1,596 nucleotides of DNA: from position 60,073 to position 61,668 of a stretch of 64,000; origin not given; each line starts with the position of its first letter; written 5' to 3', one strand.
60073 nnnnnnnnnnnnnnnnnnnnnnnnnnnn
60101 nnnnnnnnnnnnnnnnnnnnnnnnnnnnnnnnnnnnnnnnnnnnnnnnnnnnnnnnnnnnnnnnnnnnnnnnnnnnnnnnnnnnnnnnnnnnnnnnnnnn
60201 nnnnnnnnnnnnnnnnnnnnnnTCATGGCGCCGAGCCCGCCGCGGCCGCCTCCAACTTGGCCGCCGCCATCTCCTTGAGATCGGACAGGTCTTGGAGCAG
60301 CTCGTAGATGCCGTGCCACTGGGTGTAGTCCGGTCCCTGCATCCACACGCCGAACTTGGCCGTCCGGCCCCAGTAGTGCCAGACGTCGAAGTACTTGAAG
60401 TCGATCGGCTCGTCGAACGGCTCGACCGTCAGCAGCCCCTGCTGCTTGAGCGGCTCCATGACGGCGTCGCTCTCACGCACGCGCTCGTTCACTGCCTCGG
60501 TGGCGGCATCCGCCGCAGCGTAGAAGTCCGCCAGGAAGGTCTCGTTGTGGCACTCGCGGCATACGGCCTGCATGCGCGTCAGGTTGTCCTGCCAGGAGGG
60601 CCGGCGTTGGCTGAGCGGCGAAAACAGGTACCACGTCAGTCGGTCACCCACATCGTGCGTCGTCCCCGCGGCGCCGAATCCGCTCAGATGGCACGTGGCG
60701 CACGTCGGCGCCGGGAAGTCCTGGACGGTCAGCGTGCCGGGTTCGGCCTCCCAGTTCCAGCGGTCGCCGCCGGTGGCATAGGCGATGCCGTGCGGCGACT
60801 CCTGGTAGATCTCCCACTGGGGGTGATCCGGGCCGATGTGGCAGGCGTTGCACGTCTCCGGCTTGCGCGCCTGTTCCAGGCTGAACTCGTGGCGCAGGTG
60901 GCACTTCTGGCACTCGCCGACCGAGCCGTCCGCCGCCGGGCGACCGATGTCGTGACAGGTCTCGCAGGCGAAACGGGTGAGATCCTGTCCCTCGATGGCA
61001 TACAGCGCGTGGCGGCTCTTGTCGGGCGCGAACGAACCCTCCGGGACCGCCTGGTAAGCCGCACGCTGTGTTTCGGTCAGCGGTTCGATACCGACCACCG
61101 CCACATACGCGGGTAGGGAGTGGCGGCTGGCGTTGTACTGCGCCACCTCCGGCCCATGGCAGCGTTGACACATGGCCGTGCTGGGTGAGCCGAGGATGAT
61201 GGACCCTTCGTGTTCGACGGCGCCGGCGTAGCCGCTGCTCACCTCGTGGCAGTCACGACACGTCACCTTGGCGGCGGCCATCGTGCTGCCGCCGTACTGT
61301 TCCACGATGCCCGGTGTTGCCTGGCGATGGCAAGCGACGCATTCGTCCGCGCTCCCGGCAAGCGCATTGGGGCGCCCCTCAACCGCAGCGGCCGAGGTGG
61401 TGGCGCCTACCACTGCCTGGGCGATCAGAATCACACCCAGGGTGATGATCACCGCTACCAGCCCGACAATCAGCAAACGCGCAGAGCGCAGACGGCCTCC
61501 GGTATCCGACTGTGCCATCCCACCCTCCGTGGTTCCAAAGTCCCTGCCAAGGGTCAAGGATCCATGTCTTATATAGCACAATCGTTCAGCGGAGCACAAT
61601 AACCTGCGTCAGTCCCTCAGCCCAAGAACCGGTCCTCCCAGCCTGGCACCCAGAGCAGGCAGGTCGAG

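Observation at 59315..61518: Octaheme HAO-like cytochrome translationally coupled to an internally duplicated four-His membrane protein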

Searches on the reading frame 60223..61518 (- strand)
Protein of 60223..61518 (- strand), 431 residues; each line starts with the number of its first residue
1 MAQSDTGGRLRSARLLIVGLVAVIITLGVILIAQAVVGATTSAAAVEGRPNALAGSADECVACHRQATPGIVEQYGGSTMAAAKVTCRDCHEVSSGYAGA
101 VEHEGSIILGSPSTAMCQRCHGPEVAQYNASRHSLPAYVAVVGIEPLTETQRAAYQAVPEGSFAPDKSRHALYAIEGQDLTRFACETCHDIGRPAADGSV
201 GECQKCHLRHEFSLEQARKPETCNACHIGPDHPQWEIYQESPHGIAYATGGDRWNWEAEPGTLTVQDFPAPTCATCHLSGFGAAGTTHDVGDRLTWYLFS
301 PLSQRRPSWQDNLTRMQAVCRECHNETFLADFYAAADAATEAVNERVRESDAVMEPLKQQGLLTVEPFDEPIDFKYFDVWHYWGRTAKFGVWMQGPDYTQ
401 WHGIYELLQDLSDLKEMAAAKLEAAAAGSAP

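Call 3: search_protein_families(library=pfam, proteins=[window:60223-61518:-], max_evalue=0.01)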
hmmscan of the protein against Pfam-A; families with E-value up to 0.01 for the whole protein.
window:60223-61518:- (431 aa): 5 families
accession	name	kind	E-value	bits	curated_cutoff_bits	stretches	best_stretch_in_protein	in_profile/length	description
PF13447.11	Multi-haem_cyto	-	1.2e-31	110.5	21.9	1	84-365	2-263/269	Seven times multi-haem cytochrome CxxCH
PF14522.11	Cytochrome_C7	-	1.4e-11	44.4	24.8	1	56-121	12-66/67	Cytochrome c7 and related cytochrome c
PF13435.11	Cytochrome_C554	-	1.3e-07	32.8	20.8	1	222-286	1-64/84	Cytochrome c554 and c-prime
PF09699.15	Paired_CXXCH_1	-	0.00024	21.2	20.6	0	84-123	6-38/41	Doubled CXXCH motif (Paired_CXXCH_1)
PF14537.11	Cytochrom_c3_2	-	0.0033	18.3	25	0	57-121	26-78/79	Cytochrome c3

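Call 4: search_protein_families(library=ncbifam, proteins=[window:60223-61518:-], max_evalue=0.01)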
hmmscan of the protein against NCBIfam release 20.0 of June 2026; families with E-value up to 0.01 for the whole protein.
window:60223-61518:- (431 aa): 4 families
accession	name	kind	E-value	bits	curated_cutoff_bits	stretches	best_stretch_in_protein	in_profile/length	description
NF052343.1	hydrazine_HDH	equivalog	3.1e-27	95.1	900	1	86-399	118-414/564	hydrazine dehydrogenase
TIGR03508.1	decahem_SO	subfamily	5.2e-10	39.2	192.2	2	167-278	19-125/258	DmsE family decaheme c-type cytochrome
NF041028.1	decahem_GSU2203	exception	1.1e-06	28.1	325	1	57-133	101-167/317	GSU2203 family decaheme c-type cytochrome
NF043011.1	CytC7_Geobact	equivalog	0.0048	17.4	120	1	18-92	5-75/89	cytochrome c7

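Call 17: find_homologous_proteins(query=window:60223-61518:-)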
Query window:60223-61518:- (431 aa): 2187 proteins with E <= 0.001 among 8000 candidates; the best 120 are listed.
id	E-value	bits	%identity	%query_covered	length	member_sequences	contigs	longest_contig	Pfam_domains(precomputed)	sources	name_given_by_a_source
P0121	2.1e-298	1007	100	100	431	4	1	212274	PF13435.12,PF13447.12,PF14522.12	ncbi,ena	-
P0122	1.4e-290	981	97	100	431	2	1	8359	PF13435.12,PF13447.12,PF14522.12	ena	-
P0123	1.5e-283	958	94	100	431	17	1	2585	PF09699.16,PF13435.12,PF13447.12,PF14522.12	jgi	jgi:hypothetical protein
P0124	2.2e-277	938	91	100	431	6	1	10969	PF09699.16,PF13435.12,PF13447.12,PF14522.12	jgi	jgi:hypothetical protein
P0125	5.8e-277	936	92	100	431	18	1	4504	PF13435.12,PF13447.12,PF14522.12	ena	-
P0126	3.4e-260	881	85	100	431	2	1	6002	PF13435.12,PF13447.12,PF14522.12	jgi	jgi:hydroxylamine dehydrogenase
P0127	1.9e-259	879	86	96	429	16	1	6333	PF13435.12,PF13447.12,PF14522.12,PF22113.2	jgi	-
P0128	1.5e-258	876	84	100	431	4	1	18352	PF13435.12,PF13447.12,PF14522.12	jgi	jgi:hypothetical protein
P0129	5.6e-258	874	85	100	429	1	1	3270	PF13435.12,PF13447.12,PF14522.12,PF22113.2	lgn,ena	-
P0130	4.9e-257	871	84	100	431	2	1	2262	PF13435.12,PF13447.12,PF14522.12,PF22113.2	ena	-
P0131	2.0e-256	869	84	99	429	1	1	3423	PF13435.12,PF13447.12,PF14522.12,PF22113.2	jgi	-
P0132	1.3e-255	866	84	97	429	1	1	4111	PF13435.12,PF13447.12,PF14522.12,PF22113.2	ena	-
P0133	7.5e-253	857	83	100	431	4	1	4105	PF13435.12,PF13447.12,PF14522.12,PF22113.2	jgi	jgi:hydroxylamine dehydrogenase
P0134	9.1e-252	853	83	100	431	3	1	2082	PF13435.12,PF13447.12,PF14522.12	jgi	jgi:hydroxylamine dehydrogenase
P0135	3.9e-250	848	84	96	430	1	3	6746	PF13435.12,PF13447.12,PF14522.12,PF22113.2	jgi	jgi:hypothetical protein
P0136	7.2e-249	844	81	100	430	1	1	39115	PF13435.12,PF13447.12,PF14522.12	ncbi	-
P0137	1.3e-223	761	73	99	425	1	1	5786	PF09699.16,PF13435.12,PF13447.12,PF14522.12,PF22113.2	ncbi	-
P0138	1.6e-222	757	73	99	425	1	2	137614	PF09699.16,PF13435.12,PF13447.12,PF14522.12,PF22113.2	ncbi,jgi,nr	ncbi:MAG: nitrate reductase [Chloroflexi bacterium]|nr:nitrate reductase [Chloroflexota bacterium]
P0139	5.6e-222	755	73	99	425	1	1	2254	PF09699.16,PF13435.12,PF13447.12,PF14522.12,PF22113.2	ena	-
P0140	5.9e-219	745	72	99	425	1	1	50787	PF09699.16,PF13435.12,PF13447.12,PF14522.12,PF22113.2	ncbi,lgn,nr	ncbi:MAG TPA: nitrate reductase [Caldilineae bacterium]|nr:nitrate reductase [Caldilineae bacterium]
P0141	2.8e-217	740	71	100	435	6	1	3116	PF09699.16,PF13435.12,PF13447.12,PF14522.12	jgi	jgi:hypothetical protein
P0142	3.9e-217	739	73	97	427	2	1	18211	PF13447.12,PF14522.12,PF22113.2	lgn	-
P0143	8.5e-216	735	70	99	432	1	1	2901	PF09699.16,PF13435.12,PF13447.12,PF14522.12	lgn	-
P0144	6.9e-215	732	76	86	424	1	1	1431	PF13435.12,PF13447.12,PF14522.12,PF22113.2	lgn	-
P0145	9.5e-215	731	76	86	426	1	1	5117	PF13435.12,PF13447.12,PF14522.12,PF22113.2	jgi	jgi:hypothetical protein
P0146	1.5e-214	731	76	86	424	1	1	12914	PF13435.12,PF13447.12,PF14522.12,PF22113.2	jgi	jgi:hypothetical protein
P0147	2.0e-214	730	71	99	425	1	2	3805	PF09699.16,PF13435.12,PF13447.12,PF14522.12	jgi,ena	-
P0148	2.3e-214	730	70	99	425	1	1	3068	PF13435.12,PF13447.12,PF14522.12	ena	-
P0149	2.3e-214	730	71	97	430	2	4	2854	PF13435.12,PF13447.12,PF14522.12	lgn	-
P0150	3.4e-214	730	75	90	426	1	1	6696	PF13435.12,PF13447.12,PF14522.12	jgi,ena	jgi:nitrate/TMAO reductase-like tetraheme cytochrome c subunit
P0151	4.0e-214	729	72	97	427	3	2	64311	PF13435.12,PF13447.12,PF14522.12,PF22113.2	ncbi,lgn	-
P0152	9.4e-214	728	74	91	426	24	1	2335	PF09699.16,PF13435.12,PF13447.12,PF14522.12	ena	-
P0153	1.5e-213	727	76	86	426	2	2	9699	PF13435.12,PF13447.12,PF14522.12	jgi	jgi:hypothetical protein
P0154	2.0e-213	727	73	95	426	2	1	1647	PF13435.12,PF13447.12,PF14522.12,PF22113.2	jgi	jgi:hypothetical protein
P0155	3.2e-213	726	72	97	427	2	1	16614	PF09699.16,PF13435.12,PF13447.12,PF14522.12,PF22113.2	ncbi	ncbi:MAG: hypothetical protein Kow0047_14130 [Anaerolineae bacterium]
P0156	3.9e-213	726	74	90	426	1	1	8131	PF09699.16,PF13435.12,PF13447.12,PF14522.12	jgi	-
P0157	3.9e-213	726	76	87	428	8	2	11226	PF09699.16,PF13435.12,PF13447.12,PF14522.12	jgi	-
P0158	3.9e-213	726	69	99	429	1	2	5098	PF09699.16,PF13435.12,PF13447.12,PF14522.12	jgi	jgi:hypothetical protein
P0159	7.0e-213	725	69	98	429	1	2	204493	PF09699.16,PF13435.12,PF13447.12,PF14522.12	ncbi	-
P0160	7.9e-213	725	70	99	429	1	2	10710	PF09699.16,PF13435.12,PF13447.12,PF14522.12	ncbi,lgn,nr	ncbi:MAG: nitrate reductase [Chloroflexi bacterium]|nr:MAG: nitrate reductase [Chloroflexota bacteri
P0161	8.0e-213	725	74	90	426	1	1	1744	PF09699.16,PF13435.12,PF13447.12,PF14522.12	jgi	-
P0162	9.4e-213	725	70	100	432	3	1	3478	PF09699.16,PF13435.12,PF13447.12,PF14522.12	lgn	-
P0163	1.2e-212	725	74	90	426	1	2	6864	PF09699.16,PF13435.12,PF13447.12,PF14522.12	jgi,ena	-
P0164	1.4e-212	724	70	99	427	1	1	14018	PF09699.16,PF13435.12,PF13447.12,PF14522.12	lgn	-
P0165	1.5e-212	724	69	99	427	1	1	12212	PF09699.16,PF13435.12,PF13447.12,PF14522.12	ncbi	-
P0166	1.7e-212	724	74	90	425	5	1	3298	PF09699.16,PF13435.12,PF13447.12,PF14522.12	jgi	jgi:hypothetical protein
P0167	1.8e-212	724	70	99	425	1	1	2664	PF09699.16,PF13435.12,PF13447.12,PF14522.12,PF22113.2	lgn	-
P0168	2.1e-212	724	74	91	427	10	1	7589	PF13435.12,PF13447.12,PF14522.12,PF22113.2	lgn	-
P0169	2.3e-212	724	71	99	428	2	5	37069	PF09699.16,PF13435.12,PF13447.12,PF14522.12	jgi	jgi:hydroxylamine dehydrogenase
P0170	2.8e-212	723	70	99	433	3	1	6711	PF13435.12,PF13447.12,PF14522.12,PF22113.2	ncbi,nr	ncbi:MAG TPA: nitrate reductase [Chloroflexi bacterium]|nr:nitrate reductase [Chloroflexota bacteriu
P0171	3.1e-212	723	71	98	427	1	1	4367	PF09699.16,PF13435.12,PF13447.12,PF14522.12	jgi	jgi:hypothetical protein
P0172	3.3e-212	723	70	98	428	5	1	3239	PF13435.12,PF13447.12,PF14522.12,PF22113.2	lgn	-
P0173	3.7e-212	723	71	96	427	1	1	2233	PF13435.12,PF13447.12,PF14522.12,PF22113.2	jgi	-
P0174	3.7e-212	723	70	98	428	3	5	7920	PF09699.16,PF13435.12,PF13447.12,PF14522.12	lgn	-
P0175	4.1e-212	723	75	84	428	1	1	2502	PF09699.16,PF13435.12,PF13447.12,PF14522.12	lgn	-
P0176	5.0e-212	722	71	98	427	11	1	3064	PF13435.12,PF13447.12,PF14522.12,PF22113.2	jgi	-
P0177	5.3e-212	722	70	100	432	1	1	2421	PF13435.12,PF13447.12,PF14522.12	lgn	-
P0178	6.1e-212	722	72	96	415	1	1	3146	PF09699.16,PF13435.12,PF13447.12,PF14522.12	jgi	jgi:hypothetical protein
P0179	6.3e-212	722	71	99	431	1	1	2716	PF13447.12,PF14522.12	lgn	-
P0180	6.5e-212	722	73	90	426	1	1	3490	PF09699.16,PF13435.12,PF13447.12,PF14522.12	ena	-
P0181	7.3e-212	722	69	99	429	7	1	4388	PF09699.16,PF13435.12,PF13447.12,PF14522.12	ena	-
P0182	9.0e-212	722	70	98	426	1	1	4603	PF13435.12,PF13447.12,PF14522.12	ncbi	-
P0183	1.0e-211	721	74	90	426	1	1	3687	PF09699.16,PF13435.12,PF13447.12,PF14522.12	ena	-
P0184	1.3e-211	721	71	99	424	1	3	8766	PF09699.16,PF13435.12,PF13447.12,PF14522.12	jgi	jgi:hypothetical protein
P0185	1.6e-211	721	70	97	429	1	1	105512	PF09699.16,PF13435.12,PF13447.12,PF14522.12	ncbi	ncbi:MAG: hypothetical protein Kow00124_14050 [Anaerolineae bacterium]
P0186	2.5e-211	720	70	98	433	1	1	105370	PF09699.16,PF13447.12,PF14522.12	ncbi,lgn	ncbi:MAG: hypothetical protein Kow0063_04180 [Anaerolineae bacterium]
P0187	3.1e-211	720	71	97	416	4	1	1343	PF13435.12,PF13447.12,PF14522.12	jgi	jgi:hypothetical protein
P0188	3.5e-211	720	69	99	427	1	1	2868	PF09699.16,PF13435.12,PF13447.12,PF14522.12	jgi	jgi:hypothetical protein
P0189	3.8e-211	720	73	90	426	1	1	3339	PF13435.12,PF13447.12,PF14522.12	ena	-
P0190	3.9e-211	719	71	98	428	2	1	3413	PF13435.12,PF13447.12,PF14522.12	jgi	jgi:hydroxylamine dehydrogenase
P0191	4.1e-211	719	71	99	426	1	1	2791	PF13435.12,PF13447.12,PF14522.12,PF22113.2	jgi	jgi:hydroxylamine dehydrogenase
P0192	4.4e-211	719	71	97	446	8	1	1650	PF09699.16,PF13435.12,PF13447.12,PF14522.12,PF22113.2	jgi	-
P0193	4.7e-211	719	72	93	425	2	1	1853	PF09699.16,PF13435.12,PF13447.12,PF14522.12,PF22113.2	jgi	jgi:hydroxylamine dehydrogenase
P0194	5.7e-211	719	70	98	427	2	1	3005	PF13447.12,PF14522.12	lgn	-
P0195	7.6e-211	719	76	86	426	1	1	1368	PF14537.12,PF13435.12,PF13447.12,PF14522.12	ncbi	-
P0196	9.3e-211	718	70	99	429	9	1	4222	PF13435.12,PF13447.12,PF14522.12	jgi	jgi:hydroxylamine dehydrogenase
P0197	1.2e-210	718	72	91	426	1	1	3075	PF13435.12,PF13447.12,PF14522.12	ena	-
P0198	1.8e-210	717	75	85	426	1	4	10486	PF13435.12,PF13447.12,PF14522.12,PF22113.2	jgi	jgi:hypothetical protein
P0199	1.9e-210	717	72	90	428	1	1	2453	PF09699.16,PF13435.12,PF13447.12,PF14522.12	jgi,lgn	jgi:hypothetical protein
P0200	1.9e-210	717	71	91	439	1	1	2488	PF13447.12,PF14522.12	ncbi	ncbi:MAG: multiheme c-type cytochrome [Chloroflexota bacterium]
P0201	2.1e-210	717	69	99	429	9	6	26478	PF13435.12,PF13447.12,PF14522.12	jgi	jgi:hydroxylamine dehydrogenase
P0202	2.5e-210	717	70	98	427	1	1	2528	PF13435.12,PF13447.12,PF14522.12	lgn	-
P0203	2.6e-210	717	69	99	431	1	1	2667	PF13435.12,PF13447.12,PF14522.12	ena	-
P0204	3.1e-210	717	73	90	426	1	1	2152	PF09699.16,PF13435.12,PF13447.12,PF14522.12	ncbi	-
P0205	3.4e-210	716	70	97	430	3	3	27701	PF13435.12,PF13447.12,PF14522.12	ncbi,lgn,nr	ncbi:MAG: nitrate reductase [Chloroflexi bacterium]|nr:nitrate reductase [Chloroflexota bacterium]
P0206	3.6e-210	716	69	99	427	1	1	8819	PF13435.12,PF13447.12,PF14522.12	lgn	-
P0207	3.9e-210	716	69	98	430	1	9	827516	PF13435.12,PF13447.12,PF14522.12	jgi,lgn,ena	-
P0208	5.0e-210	716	71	97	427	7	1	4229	PF13435.12,PF13447.12,PF14522.12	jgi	-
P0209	5.2e-210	716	70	99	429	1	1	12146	PF09699.16,PF13435.12,PF13447.12,PF14522.12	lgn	-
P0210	5.9e-210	716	70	98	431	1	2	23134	PF09699.16,PF13435.12,PF13447.12,PF14522.12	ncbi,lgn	-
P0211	6.2e-210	716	71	96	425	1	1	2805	PF09699.16,PF13435.12,PF13447.12,PF14522.12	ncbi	-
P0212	6.6e-210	715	69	99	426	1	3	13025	PF13435.12,PF13447.12,PF14522.12,PF22113.2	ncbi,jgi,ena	ncbi:MAG TPA: multiheme c-type cytochrome [Anaerolineae bacterium]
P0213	9.2e-210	715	73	90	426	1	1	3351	PF13435.12,PF13447.12,PF14522.12,PF22113.2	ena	-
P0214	1.0e-209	715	72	91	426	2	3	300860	PF13435.12,PF13447.12,PF14522.12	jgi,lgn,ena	-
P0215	1.5e-209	714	69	98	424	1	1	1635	PF13435.12,PF13447.12,PF14522.12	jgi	jgi:hypothetical protein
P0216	1.7e-209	714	70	96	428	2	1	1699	PF09699.16,PF13435.12,PF13447.12,PF14522.12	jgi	jgi:hypothetical protein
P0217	1.7e-209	714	69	99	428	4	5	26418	PF09699.16,PF13447.12,PF14522.12,PF22113.2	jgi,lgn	jgi:hydroxylamine dehydrogenase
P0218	1.9e-209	714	69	97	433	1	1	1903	PF09699.16,PF13435.12,PF13447.12,PF14522.12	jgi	jgi:hydroxylamine dehydrogenase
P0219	2.2e-209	714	69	99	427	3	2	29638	PF09699.16,PF13435.12,PF13447.12,PF14522.12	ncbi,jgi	-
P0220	2.4e-209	714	68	100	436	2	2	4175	PF13435.12,PF13447.12,PF14522.12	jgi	jgi:hypothetical protein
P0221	2.5e-209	714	70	99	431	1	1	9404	PF13435.12,PF13447.12,PF14522.12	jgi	-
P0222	2.6e-209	713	69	96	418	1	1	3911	PF09699.16,PF13435.12,PF13447.12,PF14522.12,PF22113.2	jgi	jgi:hypothetical protein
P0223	2.7e-209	713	72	88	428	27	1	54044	PF09699.16,PF13435.12,PF13447.12,PF14522.12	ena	-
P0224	2.7e-209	713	68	99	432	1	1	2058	PF13435.12,PF13447.12,PF14522.12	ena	-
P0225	3.5e-209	713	69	99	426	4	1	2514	PF09699.16,PF13435.12,PF13447.12,PF14522.12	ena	-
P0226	3.8e-209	713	70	97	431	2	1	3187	PF09699.16,PF13435.12,PF13447.12,PF14522.12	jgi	-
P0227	4.6e-209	713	69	99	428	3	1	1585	PF09699.16,PF13435.12,PF13447.12,PF14522.12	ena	-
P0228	5.3e-209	712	69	99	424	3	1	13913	PF09699.16,PF13435.12,PF13447.12,PF14522.12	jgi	jgi:hypothetical protein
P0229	5.5e-209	712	69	99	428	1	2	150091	PF09699.16,PF13435.12,PF13447.12,PF14522.12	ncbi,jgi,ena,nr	ncbi:MAG TPA: multiheme c-type cytochrome [Anaerolineae bacterium]|nr:multiheme c-type cytochrome [A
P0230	5.8e-209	712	72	87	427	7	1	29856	PF09699.16,PF13435.12,PF13447.12,PF14522.12,PF22113.2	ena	-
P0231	7.5e-209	712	69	99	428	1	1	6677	PF09699.16,PF13435.12,PF13447.12,PF14522.12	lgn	-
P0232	8.4e-209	712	69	97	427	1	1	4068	PF09699.16,PF13435.12,PF13447.12,PF14522.12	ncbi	-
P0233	9.4e-209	712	70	99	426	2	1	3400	PF09699.16,PF13435.12,PF13447.12,PF14522.12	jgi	jgi:hydroxylamine dehydrogenase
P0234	9.4e-209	712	70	98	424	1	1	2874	PF13435.12,PF13447.12,PF14522.12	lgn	-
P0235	1.0e-208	711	70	97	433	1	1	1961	PF09699.16,PF13435.12,PF13447.12,PF14522.12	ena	-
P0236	1.3e-208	711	71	97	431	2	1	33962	PF13435.12,PF13447.12,PF14522.12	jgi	jgi:hydroxylamine dehydrogenase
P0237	1.3e-208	711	70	98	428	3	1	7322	PF13435.12,PF13447.12,PF14522.12,PF22113.2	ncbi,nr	ncbi:MAG: hypothetical protein MUO23_14655 [Anaerolineales bacterium]|nr:hypothetical protein [Anaer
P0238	1.3e-208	711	70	98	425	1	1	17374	PF09699.16,PF13435.12,PF13447.12,PF14522.12,PF22113.2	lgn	-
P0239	1.3e-208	711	69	99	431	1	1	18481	PF09699.16,PF13435.12,PF13447.12,PF14522.12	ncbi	-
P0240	1.4e-208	711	70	96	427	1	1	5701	PF13435.12,PF13447.12,PF14522.12,PF22113.2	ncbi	-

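Call 18: search_solved_structures(query=window:60223-61518:-, max_evalue=0.01, show_alignments=2)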
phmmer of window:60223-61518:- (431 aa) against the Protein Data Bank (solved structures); distinct sequences matched with E-value up to 0.01: 8.
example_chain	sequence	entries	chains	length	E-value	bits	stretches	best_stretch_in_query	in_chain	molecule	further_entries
4qo5_A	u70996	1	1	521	1.1e-31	113.2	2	182-299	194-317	Hypothetical multiheme protein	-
1fgj_A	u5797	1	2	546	1.9e-26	95.9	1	159-371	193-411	HYDROXYLAMINE OXIDOREDUCTASE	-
4fas_A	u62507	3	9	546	2.2e-26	95.7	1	159-371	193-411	Hydroxylamine oxidoreductase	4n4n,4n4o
6m0p_A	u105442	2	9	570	2.6e-26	95.5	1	159-371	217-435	Aerobic hydroxylamine oxidoreductase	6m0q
6hif_G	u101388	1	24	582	2.4e-22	82.4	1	201-395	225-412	Hydrazine dehydrogenase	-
4n4j_A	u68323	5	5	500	1.1e-19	73.6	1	201-363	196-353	hydroxylamine oxidoreductase | Similar to hydroxylamine oxidoreductase hao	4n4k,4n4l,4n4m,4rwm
6t5e_A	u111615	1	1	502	2.9e-17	65.7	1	58-374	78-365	Hydroxylamine oxidoreductase-like protein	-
6h5l_A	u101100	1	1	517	2.9e-14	55.8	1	188-278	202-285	Similar to hydroxylamine oxidoreductase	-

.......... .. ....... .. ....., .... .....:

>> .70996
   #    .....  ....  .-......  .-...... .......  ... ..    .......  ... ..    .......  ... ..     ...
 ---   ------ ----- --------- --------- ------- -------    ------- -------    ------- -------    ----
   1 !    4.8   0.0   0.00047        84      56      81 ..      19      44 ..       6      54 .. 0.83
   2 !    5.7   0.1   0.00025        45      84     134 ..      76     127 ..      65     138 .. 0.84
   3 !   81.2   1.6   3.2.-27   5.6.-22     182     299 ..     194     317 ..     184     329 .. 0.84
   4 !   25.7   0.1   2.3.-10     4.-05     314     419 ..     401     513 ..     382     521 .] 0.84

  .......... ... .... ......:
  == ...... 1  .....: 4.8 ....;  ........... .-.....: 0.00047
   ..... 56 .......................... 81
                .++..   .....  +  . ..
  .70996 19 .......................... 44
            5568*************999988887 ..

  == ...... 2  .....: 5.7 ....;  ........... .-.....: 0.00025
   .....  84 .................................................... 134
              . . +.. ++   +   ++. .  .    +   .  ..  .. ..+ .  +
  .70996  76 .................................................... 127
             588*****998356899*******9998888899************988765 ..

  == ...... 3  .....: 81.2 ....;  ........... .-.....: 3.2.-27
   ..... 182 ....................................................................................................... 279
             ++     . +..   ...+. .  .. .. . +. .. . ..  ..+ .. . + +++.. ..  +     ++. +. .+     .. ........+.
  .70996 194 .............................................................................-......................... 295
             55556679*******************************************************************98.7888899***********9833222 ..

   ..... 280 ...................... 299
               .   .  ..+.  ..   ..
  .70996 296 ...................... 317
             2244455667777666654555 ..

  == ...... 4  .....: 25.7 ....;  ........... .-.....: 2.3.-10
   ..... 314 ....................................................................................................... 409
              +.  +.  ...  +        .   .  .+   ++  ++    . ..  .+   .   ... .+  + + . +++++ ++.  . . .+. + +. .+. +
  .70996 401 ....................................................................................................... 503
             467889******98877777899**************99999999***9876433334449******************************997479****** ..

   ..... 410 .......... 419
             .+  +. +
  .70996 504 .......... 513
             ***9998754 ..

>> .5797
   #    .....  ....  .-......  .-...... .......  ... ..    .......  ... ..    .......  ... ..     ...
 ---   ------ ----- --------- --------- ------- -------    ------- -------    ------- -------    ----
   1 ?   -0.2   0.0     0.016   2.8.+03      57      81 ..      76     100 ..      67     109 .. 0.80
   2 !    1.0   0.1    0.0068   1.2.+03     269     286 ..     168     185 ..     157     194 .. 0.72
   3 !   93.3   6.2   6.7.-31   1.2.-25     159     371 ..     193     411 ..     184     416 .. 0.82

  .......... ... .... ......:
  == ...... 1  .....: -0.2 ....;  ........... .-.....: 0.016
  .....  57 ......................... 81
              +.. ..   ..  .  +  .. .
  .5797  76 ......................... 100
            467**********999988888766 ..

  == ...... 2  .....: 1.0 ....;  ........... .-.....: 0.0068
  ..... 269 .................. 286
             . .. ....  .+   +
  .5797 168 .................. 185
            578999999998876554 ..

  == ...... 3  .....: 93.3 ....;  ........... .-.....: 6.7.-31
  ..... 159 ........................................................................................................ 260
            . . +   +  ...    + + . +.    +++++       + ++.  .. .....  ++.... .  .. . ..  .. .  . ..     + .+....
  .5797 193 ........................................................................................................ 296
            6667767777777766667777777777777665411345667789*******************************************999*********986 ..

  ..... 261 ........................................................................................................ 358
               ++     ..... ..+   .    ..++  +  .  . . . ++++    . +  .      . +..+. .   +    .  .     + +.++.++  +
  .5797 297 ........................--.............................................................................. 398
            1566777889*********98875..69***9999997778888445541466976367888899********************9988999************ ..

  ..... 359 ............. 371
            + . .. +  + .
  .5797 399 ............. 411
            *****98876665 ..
